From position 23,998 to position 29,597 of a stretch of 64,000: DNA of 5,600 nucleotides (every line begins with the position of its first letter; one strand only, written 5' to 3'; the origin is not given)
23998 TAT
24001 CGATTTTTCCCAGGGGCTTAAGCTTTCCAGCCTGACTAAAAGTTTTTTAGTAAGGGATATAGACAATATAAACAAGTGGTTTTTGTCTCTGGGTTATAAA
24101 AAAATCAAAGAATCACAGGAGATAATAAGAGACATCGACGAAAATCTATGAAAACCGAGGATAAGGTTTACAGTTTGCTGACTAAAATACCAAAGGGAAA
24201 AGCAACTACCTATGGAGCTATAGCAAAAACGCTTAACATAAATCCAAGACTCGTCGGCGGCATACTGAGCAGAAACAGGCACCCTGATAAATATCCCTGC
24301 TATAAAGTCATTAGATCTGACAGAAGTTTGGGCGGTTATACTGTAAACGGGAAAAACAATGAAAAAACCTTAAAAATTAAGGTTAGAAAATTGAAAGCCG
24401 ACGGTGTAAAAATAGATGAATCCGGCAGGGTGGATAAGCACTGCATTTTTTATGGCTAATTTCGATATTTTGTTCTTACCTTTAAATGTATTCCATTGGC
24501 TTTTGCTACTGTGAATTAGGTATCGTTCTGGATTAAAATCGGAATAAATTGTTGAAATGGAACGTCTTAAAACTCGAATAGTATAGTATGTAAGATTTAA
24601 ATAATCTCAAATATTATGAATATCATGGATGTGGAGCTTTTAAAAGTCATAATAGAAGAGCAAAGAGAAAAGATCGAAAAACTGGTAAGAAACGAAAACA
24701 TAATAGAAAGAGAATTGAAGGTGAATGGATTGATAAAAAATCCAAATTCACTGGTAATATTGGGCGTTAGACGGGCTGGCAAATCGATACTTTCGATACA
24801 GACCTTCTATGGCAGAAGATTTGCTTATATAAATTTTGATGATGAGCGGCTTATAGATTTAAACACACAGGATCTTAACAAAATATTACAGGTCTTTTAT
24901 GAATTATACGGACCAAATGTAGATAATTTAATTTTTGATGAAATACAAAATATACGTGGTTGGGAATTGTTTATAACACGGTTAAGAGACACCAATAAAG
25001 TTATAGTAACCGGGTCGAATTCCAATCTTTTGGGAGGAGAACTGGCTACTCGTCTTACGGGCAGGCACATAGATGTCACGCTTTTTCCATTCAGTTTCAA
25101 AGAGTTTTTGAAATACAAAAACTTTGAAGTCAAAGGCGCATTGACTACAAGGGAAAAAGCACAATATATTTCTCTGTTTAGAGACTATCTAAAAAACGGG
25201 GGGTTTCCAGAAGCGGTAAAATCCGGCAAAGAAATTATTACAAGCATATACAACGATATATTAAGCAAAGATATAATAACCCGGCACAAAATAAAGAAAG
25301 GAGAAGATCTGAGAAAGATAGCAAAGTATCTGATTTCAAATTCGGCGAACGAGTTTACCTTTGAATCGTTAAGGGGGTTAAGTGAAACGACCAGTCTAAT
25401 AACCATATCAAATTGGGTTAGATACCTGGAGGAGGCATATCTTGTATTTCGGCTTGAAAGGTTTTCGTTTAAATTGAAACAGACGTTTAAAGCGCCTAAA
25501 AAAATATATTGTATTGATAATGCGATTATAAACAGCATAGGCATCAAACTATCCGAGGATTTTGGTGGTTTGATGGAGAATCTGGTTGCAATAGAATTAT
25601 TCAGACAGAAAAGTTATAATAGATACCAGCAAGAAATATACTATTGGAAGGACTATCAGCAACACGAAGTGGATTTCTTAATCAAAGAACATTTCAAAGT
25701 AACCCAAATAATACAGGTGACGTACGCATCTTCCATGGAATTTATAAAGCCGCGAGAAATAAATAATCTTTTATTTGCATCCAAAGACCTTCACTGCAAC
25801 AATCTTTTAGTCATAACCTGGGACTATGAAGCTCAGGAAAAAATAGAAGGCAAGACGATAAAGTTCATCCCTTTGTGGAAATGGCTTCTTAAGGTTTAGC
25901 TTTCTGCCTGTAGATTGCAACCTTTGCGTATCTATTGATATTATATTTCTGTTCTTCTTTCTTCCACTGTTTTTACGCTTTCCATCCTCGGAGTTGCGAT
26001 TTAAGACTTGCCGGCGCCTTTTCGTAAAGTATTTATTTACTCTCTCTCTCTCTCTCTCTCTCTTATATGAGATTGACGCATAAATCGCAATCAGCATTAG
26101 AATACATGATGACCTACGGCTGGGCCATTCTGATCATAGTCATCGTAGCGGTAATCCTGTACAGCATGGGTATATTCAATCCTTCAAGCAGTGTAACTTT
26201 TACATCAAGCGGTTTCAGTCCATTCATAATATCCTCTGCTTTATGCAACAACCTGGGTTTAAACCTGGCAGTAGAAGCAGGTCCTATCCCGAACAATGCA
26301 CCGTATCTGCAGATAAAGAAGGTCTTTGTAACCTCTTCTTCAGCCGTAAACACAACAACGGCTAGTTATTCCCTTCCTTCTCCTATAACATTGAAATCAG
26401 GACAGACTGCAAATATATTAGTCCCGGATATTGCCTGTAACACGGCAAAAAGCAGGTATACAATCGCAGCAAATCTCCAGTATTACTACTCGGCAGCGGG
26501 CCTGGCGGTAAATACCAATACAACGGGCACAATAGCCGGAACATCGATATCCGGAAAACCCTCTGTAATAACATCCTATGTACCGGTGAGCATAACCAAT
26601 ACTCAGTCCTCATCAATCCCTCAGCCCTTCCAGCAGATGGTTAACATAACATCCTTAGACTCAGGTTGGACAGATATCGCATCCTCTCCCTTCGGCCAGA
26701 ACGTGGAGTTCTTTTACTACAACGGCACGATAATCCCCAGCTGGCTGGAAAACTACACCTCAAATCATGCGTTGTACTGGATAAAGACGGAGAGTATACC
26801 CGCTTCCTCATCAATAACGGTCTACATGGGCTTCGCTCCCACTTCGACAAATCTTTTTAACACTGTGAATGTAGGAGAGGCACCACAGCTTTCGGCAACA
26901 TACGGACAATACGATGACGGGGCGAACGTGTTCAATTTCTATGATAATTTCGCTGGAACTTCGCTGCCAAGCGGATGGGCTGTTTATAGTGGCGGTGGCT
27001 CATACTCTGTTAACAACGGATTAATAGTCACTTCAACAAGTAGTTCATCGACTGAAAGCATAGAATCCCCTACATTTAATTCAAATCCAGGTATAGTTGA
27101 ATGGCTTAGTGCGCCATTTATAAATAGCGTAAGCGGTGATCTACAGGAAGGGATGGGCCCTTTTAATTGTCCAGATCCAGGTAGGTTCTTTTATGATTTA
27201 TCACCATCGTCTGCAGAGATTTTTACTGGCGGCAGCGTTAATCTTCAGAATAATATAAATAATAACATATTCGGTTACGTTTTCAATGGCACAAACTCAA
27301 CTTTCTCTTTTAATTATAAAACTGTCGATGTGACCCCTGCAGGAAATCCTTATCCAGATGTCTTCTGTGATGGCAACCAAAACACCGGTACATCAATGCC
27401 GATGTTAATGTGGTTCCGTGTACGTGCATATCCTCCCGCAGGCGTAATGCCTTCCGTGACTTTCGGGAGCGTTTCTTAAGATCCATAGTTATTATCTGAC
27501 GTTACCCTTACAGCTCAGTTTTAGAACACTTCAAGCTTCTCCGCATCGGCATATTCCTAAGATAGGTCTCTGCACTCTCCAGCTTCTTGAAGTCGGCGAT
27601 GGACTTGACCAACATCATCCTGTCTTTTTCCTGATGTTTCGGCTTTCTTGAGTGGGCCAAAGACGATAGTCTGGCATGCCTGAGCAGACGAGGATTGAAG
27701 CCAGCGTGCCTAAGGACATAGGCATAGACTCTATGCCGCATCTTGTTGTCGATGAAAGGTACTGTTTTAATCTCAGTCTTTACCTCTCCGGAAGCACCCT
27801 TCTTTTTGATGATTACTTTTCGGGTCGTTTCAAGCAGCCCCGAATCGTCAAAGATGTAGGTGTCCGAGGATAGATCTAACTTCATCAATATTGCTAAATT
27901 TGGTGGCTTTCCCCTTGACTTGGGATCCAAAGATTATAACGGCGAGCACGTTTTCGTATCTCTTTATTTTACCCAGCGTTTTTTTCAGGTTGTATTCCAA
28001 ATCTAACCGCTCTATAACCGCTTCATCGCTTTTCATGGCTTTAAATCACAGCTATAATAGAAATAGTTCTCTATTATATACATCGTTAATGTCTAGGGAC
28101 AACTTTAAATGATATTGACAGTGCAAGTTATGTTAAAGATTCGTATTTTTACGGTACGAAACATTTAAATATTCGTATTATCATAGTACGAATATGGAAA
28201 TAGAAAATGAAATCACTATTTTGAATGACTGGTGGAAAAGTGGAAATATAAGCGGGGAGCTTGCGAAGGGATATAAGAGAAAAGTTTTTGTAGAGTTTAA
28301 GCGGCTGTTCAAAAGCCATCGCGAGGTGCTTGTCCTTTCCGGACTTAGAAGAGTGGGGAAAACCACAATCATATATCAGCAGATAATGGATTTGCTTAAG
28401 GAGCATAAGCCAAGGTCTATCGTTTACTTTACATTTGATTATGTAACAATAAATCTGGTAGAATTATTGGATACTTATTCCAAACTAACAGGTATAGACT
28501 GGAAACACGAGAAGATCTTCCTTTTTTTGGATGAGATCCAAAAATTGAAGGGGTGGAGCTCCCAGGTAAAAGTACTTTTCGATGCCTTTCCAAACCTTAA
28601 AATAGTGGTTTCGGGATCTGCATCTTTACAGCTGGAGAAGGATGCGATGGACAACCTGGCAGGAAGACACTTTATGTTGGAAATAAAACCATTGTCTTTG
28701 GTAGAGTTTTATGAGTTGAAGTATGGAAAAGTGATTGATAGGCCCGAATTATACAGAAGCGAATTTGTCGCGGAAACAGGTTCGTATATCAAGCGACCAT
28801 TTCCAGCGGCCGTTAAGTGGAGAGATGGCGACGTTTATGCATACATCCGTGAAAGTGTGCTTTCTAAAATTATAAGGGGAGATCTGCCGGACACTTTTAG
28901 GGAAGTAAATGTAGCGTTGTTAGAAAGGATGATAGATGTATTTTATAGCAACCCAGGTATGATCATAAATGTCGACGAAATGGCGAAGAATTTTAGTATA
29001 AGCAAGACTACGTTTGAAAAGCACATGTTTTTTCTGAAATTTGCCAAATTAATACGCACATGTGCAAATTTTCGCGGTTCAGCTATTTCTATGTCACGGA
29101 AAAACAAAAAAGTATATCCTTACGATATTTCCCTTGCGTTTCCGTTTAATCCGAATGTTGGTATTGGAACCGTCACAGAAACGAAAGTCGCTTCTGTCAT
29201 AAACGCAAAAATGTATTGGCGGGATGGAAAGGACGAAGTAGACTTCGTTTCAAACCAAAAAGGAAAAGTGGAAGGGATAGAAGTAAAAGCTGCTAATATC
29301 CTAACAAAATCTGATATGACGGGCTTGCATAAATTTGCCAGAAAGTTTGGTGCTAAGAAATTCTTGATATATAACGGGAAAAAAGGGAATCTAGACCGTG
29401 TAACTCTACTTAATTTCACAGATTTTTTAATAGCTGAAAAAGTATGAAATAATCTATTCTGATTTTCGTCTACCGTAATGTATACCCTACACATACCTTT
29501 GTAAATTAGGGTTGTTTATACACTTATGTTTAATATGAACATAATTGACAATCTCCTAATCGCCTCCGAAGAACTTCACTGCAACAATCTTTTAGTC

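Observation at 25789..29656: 3.7-kb segment bracketed by 83-bp direct repeats; the displaced gene tail has decayed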

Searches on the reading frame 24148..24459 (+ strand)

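Call 8: search_protein_families(library=pfam, proteins=[window:24148-24459:+], max_evalue=0.01)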
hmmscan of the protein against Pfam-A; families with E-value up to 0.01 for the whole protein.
window:24148-24459:+ (103 aa): 1 family
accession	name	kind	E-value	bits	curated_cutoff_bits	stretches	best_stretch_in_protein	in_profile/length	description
PF01035.26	DNA_binding_1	-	7.4e-19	67.8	27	1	4-83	3-77/81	6-O-methylguanine DNA methyltransferase, DNA binding domain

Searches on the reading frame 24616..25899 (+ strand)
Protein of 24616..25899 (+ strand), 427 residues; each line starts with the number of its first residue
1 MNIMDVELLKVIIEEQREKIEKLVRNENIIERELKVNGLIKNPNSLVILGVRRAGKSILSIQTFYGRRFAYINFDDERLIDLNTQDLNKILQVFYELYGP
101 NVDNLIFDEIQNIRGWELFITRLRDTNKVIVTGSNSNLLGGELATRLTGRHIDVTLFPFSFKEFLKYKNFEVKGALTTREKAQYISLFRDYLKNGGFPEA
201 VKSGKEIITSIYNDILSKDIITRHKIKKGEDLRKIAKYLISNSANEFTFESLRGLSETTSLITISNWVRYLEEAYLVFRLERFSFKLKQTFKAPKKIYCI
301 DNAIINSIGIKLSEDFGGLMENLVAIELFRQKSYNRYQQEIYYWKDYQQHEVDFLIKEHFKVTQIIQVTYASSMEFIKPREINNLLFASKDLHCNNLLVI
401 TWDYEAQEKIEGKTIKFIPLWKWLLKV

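Call 8: search_protein_families(library=pfam, proteins=[window:24616-25899:+], max_evalue=0.01)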
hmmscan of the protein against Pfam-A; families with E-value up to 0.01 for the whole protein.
window:24616-25899:+ (427 aa): 2 families
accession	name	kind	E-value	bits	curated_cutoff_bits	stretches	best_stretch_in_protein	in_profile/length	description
PF13173.12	AAA_14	-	8.3e-32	110.3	27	1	44-165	3-129/129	AAA domain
PF13635.12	DUF4143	-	4.5e-25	88.7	28.1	1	218-367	2-156/160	Domain of unknown function (DUF4143)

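Call 11: search_protein_families(library=ncbifam, proteins=[window:24616-25899:+], max_evalue=0.1)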
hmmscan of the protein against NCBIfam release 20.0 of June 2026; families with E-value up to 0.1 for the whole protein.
window:24616-25899:+ (427 aa): 1 family
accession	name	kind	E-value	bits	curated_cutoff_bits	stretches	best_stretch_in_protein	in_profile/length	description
TIGR04138.1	Plancto_Ver_chp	hypoth_equivalog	0.042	13.9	60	0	303-338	66-101/123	Minf_1886 family protein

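Call 45: find_related_loci(query=window:24616-25899:+, collection=genome_contigs, flank=4000)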
Query window:24616-25899:+ (427 aa) in genome_contigs; peptide patterns used: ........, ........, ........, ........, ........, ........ (x = any residue, [..] = any of these).
288 stretches matched a pattern; 180 encode a relative of the query (tblastn E <= 1e-3); the best 80 are kept; 78 distinct loci.
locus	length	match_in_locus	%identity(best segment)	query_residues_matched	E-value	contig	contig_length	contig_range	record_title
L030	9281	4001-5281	100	1-427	0e+0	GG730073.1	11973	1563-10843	MAG: Candidatus Parvarchaeum acidiphilum ARMAN-4 genomic scaffold Scf_ARM4contig_4707, whole genome shotgun sequence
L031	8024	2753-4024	80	4-427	0e+0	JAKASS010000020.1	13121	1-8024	MAG: Nanoarchaeota archaeon isolate YP1.bin68 NODE_3832_length_13121_cov_56.945129, whole genome shotgun sequence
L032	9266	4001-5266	79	4-425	0e+0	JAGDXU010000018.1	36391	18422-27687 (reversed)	MAG: Candidatus Parvarchaeota archaeon isolate KMA_Bin11 NODE_357_length_36391_cov_5.928143, whole genome shotgun sequen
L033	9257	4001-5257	62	7-425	5e-163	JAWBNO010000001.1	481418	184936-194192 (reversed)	MAG: Candidatus Aenigmatarchaeota archaeon isolate GXS_202101_bins_79 GXS_202101_bins_79_scaffold_1, whole genome shotgu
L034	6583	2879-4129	56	9-425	2e-149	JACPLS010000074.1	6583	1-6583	MAG: Candidatus Pacearchaeota archaeon isolate NC_groundwater_527_Ag_S-0.1um_31_8 S35_SO-1_scaffold_308177, whole genome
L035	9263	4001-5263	56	3-426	8e-144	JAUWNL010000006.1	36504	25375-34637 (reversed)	MAG: archaeon isolate CSMAG_2423 CSMAG_2423_k141_268972_length_36504_cov_17.5154, whole genome shotgun sequence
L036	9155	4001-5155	58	40-426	5e-143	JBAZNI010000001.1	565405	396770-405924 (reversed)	MAG: Candidatus Pacearchaeota archaeon isolate SO_2017_LW4_63 scaffold_44_c1_LW137-91_2017, whole genome shotgun sequenc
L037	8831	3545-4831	56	2-426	1e-142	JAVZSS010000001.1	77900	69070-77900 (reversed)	MAG: Candidatus Aenigmatarchaeota archaeon isolate DRTY-8_201705_bins_23 DRTY-8_201705_bins_23_scaffold_1, whole genome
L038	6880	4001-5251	56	9-425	6e-142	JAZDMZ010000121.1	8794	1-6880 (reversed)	MAG: Candidatus Aenigmatarchaeota archaeon isolate MEGAHIT-group-0.686 k141_18971241, whole genome shotgun sequence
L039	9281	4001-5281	57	1-425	2e-141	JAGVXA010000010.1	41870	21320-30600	Candidatus Pacearchaeota archaeon isolate RIFOXYC1_FULL_38_15 rifoxyc1_full_scaffold_329, whole genome shotgun sequence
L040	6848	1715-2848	58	40-419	2e-140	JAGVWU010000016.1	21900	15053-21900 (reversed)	Candidatus Pacearchaeota archaeon isolate RIFOXYC1_FULL_30_12 rifoxyc1_full_scaffold_813, whole genome shotgun sequence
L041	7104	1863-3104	53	9-425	1e-139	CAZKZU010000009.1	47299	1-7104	MAG TPA_asm: uncultured Methanosarcinales archaeon isolate SRP272421_co1_15 genome assembly, contig: NODE_1285_length_47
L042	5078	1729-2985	52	4-425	4e-140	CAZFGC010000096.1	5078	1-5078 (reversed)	MAG TPA_asm: Candidatus Micrarchaeota archaeon isolate binchicken_co25_42 genome assembly, contig: k141_128413, whole ge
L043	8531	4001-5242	53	4-426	5e-138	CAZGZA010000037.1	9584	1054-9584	MAG TPA_asm: uncultured Methanosarcinales archaeon isolate binchicken_co266_187 genome assembly, contig: NODE_13596_leng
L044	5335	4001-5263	54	2-425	9e-138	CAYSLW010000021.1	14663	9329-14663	MAG TPA_asm: uncultured Candidatus Methanoperedens sp. isolate SRP256446_co1_57 genome assembly, contig: NODE_1715_lengt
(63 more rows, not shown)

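Call 47: search_protein_families(library=padloc, proteins=[window:24616-25899:+], max_evalue=0.01)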
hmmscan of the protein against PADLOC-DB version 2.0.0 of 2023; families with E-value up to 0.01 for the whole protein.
window:24616-25899:+ (427 aa): 7 families
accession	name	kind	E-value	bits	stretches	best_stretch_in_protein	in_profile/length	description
PDLC04787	PDC-S01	-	3.6e-100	333.7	1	27-426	8-408/412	-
PDLC04789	PDC-S01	-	7.6e-48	161.4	1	37-363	11-334/375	-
PDLC04790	PDC-S01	-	5.8e-37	125.4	1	36-374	20-371/422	-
PDLC04791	PDC-S01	-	1.7e-23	80.9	1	46-365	22-347/395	-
PDLC04786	PDC-S01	-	5.7e-21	72.8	1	42-365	19-382/439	-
PDLC04788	PDC-S01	-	2.9e-15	54.1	1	44-362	20-375/448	-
PDLC04792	PDC-S01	-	3.6e-12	43.6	2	313-402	333-413/452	-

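Call 67: find_encoding_contigs(protein=window:24616-25899:+, flank=6000, max_places=10)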
Protein window:24616-25899:+ (427 aa): 1 contig read that carries it; 1 place shown.
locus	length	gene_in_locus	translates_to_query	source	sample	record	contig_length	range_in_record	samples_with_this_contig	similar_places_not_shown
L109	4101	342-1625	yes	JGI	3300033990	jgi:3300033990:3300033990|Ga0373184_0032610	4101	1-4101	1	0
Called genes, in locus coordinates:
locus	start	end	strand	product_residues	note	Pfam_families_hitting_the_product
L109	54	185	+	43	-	-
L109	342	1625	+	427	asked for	PF13173:AAA_14, PF13635:DUF4143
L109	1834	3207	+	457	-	PF10102:DUF2341 (weak)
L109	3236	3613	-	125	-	-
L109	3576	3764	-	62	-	PF18765:Polbeta (weak)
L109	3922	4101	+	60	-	?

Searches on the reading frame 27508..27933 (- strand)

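Call 8: search_protein_families(library=pfam, proteins=[window:27508-27930:-], max_evalue=0.01)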
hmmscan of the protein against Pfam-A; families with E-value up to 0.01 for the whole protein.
window:27508-27930:- (140 aa): 0 families

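Call 11: search_protein_families(library=ncbifam, proteins=[window:27508-27930:-], max_evalue=0.1)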
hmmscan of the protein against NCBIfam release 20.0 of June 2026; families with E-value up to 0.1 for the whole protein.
window:27508-27930:- (140 aa): 0 families

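Call 47: search_protein_families(library=padloc, proteins=[window:27508-27930:-], max_evalue=0.01)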
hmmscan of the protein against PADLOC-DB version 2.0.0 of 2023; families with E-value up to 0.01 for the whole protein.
window:27508-27930:- (140 aa): 0 families

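Call 49: search_protein_families(library=pfam, proteins=[window:27508-27930:-, window:27511-27933:-], max_evalue=10)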
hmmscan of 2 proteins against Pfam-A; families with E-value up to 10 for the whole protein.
window:27508-27930:- (140 aa): 0 families

seq(141 aa): 0 families

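Call 50: search_protein_families(library=phrogs, proteins=[window:27508-27930:-], max_evalue=1)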
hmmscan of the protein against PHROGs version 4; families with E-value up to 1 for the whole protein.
window:27508-27930:- (140 aa): 2 families
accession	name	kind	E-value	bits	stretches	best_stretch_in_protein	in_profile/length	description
phrog_10355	-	unknown function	0.011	17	1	14-56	16-57/67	-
phrog_6599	-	unknown function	0.33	11.7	1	23-81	114-171/245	-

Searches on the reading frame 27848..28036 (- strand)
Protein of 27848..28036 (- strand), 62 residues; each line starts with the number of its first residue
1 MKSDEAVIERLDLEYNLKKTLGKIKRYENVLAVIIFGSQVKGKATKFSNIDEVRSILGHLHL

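Call 8: search_protein_families(library=pfam, proteins=[window:27848-28036:-], max_evalue=0.01)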
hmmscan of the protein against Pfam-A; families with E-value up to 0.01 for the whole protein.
window:27848-28036:- (62 aa): 2 families
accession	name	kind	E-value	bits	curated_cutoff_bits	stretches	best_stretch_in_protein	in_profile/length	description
PF18765.7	Polbeta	-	6.6e-06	26.7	26.9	1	23-51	6-34/93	Polymerase beta, Nucleotidyltransferase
PF01909.29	NTP_transf_2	-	0.00021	22.1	21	1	17-51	1-35/93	Nucleotidyltransferase domain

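Call 11: search_protein_families(library=ncbifam, proteins=[window:27848-28036:-], max_evalue=0.1)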
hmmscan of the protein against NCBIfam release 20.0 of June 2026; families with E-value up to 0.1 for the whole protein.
window:27848-28036:- (62 aa): 1 family
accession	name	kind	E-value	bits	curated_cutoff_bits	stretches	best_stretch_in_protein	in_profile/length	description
NF047752.1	MntA_antitoxin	equivalog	0.00024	20.9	60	1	25-51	2-28/106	type VII toxin-antitoxin system MntA family adenylyltransferase antitoxin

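Call 47: search_protein_families(library=padloc, proteins=[window:27848-28036:-], max_evalue=0.01)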
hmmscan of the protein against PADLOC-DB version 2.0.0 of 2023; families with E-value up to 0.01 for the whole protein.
window:27848-28036:- (62 aa): 5 families
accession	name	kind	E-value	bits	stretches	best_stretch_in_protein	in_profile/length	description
PDLC04903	PDC-S09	-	0.00043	18.6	1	18-51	15-47/108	-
PDLC04906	PDC-S09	-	0.001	17.4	1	15-51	9-45/98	-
PDLC04901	PDC-S09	-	0.0024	16.6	1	16-51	7-42/126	-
PDLC04902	PDC-S09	-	0.0026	16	1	20-51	11-42/97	-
PDLC04904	PDC-S09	-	0.0053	14.9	1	17-51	12-46/104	-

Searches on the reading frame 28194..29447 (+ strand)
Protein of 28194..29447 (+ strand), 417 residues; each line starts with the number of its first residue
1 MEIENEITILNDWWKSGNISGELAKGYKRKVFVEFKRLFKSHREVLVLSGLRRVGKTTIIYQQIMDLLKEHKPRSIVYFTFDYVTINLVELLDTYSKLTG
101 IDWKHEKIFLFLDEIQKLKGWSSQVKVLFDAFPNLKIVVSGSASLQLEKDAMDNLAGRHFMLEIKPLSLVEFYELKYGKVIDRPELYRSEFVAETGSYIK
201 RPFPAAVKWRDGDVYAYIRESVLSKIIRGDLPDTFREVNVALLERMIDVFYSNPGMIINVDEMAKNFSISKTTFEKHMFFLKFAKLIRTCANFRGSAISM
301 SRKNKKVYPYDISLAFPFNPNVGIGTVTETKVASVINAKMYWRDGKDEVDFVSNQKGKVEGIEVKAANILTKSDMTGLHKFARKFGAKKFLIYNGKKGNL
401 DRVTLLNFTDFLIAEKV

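Call 8: search_protein_families(library=pfam, proteins=[window:28194-29447:+], max_evalue=0.01)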
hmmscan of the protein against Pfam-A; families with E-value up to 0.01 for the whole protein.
window:28194-29447:+ (417 aa): 4 families
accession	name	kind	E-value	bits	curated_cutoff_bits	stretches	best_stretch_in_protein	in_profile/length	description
PF13173.12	AAA_14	-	4.5e-30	104.7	27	1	43-172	2-128/129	AAA domain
PF13635.12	DUF4143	-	8.4e-12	45.6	28.1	1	230-366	3-159/160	Domain of unknown function (DUF4143)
PF01637.24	ATPase_2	-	2.5e-05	24.6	33.2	0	40-79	17-55/225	ATPase domain predominantly from Archaea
PF01870.24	Hjc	-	0.0046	17.3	21.1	0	347-394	29-80/93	Archaeal holliday junction resolvase (hjc)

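Call 11: search_protein_families(library=ncbifam, proteins=[window:28194-29447:+], max_evalue=0.1)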
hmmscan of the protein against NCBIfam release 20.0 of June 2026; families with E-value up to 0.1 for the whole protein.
window:28194-29447:+ (417 aa): 4 families
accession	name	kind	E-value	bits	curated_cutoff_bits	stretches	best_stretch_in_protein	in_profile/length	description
NF040820.1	trans_reg_LrpA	equivalog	0.00038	20.4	250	1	334-370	100-137/141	HTH-type transcriptional regulator LrpA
NF033789.1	repress_SdpR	subfamily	0.0066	16.3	100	1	260-289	24-53/79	autorepressor SdpR family transcription factor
TIGR03499.1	FlhF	equivalog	0.0083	16.1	174.15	1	34-104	189-259/286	flagellar biosynthesis GTPase FlhF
NF040854.1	Hol_resolv_Hjc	equivalog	0.098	12.4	70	0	346-391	34-83/134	Holliday junction resolvase Hjc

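Call 47: search_protein_families(library=padloc, proteins=[window:28194-29447:+], max_evalue=0.01)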
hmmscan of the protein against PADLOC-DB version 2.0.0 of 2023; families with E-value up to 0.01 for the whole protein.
window:28194-29447:+ (417 aa): 8 families
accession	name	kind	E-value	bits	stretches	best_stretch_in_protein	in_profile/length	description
PDLC04787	PDC-S01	-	1.2e-47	160.8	1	25-414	9-408/412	-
PDLC04791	PDC-S01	-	2.4e-32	110.1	1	27-399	2-381/395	-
PDLC04789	PDC-S01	-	9e-31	105.2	1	29-312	4-268/375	-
PDLC04790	PDC-S01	-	3.6e-30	103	2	27-315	12-295/422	-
PDLC04786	PDC-S01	-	4e-19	66.7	2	40-173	17-154/439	-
PDLC04788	PDC-S01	-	3.3e-16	57.3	2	40-174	16-152/448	-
PDLC04792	PDC-S01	-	6.8e-11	39.4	1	28-173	3-152/452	-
PDLC02281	AbiEi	-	0.0084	14.2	0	200-229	10-39/72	AbiEi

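Call 86: find_encoding_contigs(protein=window:28194-29447:+, flank=5000, max_places=10)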
Protein window:28194-29447:+ (417 aa): 23 contigs read that carry it; 10 places shown.
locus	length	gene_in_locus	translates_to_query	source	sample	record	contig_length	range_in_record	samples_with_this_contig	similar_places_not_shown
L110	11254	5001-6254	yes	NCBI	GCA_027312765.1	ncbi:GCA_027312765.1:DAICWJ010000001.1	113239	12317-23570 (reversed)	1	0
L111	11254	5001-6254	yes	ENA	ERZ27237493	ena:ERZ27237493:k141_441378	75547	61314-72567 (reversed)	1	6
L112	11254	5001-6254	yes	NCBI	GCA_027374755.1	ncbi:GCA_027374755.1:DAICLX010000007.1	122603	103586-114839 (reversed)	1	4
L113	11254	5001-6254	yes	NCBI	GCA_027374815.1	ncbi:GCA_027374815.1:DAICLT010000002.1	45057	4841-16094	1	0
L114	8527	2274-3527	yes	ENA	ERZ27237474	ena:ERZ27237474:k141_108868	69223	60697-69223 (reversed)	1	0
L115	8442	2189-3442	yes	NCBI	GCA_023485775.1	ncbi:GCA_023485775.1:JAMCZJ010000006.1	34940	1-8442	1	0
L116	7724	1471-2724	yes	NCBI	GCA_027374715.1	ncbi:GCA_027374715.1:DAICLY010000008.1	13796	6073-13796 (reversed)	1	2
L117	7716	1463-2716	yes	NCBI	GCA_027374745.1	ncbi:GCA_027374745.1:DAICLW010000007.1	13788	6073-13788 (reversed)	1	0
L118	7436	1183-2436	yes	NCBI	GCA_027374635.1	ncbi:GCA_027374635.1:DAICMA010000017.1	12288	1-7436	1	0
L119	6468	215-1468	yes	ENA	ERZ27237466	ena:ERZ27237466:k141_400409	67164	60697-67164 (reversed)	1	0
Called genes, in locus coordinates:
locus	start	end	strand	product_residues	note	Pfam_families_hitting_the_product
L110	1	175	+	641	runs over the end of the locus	PF00493:MCM (faint), PF05496:RuvB_N (faint), PF20030:bpMoxR (faint), PF01078:Mg_chelatase, PF00158:Sigma54_activat, PF07728:AAA_5, PF05362:Lon_C, PF13541:ChlI, +3 more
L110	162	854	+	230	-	PF01163:RIO1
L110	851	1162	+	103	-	PF01035:DNA_binding_1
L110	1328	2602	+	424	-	PF13173:AAA_14, PF13635:DUF4143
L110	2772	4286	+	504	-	PF10102:DUF2341 (weak)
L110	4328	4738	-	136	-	-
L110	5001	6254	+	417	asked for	PF13173:AAA_14, PF13635:DUF4143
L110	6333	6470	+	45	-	-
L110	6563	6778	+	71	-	-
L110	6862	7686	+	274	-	-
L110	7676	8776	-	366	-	PF22025:ThiI_fer (weak), PF02568:ThiI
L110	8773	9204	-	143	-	PF01951:Archease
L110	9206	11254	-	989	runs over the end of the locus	PF01139:RtcB, PF14890:Intein_splicing, PF01139:RtcB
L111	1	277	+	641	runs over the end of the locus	PF00493:MCM (faint), PF05496:RuvB_N (faint), PF20030:bpMoxR (faint), PF01078:Mg_chelatase, PF00158:Sigma54_activat, PF07728:AAA_5, PF05362:Lon_C, PF13541:ChlI, +3 more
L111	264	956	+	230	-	PF01163:RIO1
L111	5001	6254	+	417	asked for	PF13173:AAA_14, PF13635:DUF4143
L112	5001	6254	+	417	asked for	PF13173:AAA_14, PF13635:DUF4143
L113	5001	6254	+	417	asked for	PF13173:AAA_14, PF13635:DUF4143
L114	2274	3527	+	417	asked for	PF13173:AAA_14, PF13635:DUF4143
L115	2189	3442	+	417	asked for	PF13173:AAA_14, PF13635:DUF4143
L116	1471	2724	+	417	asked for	PF13173:AAA_14, PF13635:DUF4143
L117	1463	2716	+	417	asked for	PF13173:AAA_14, PF13635:DUF4143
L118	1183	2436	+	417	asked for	PF13173:AAA_14, PF13635:DUF4143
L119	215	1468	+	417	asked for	PF13173:AAA_14, PF13635:DUF4143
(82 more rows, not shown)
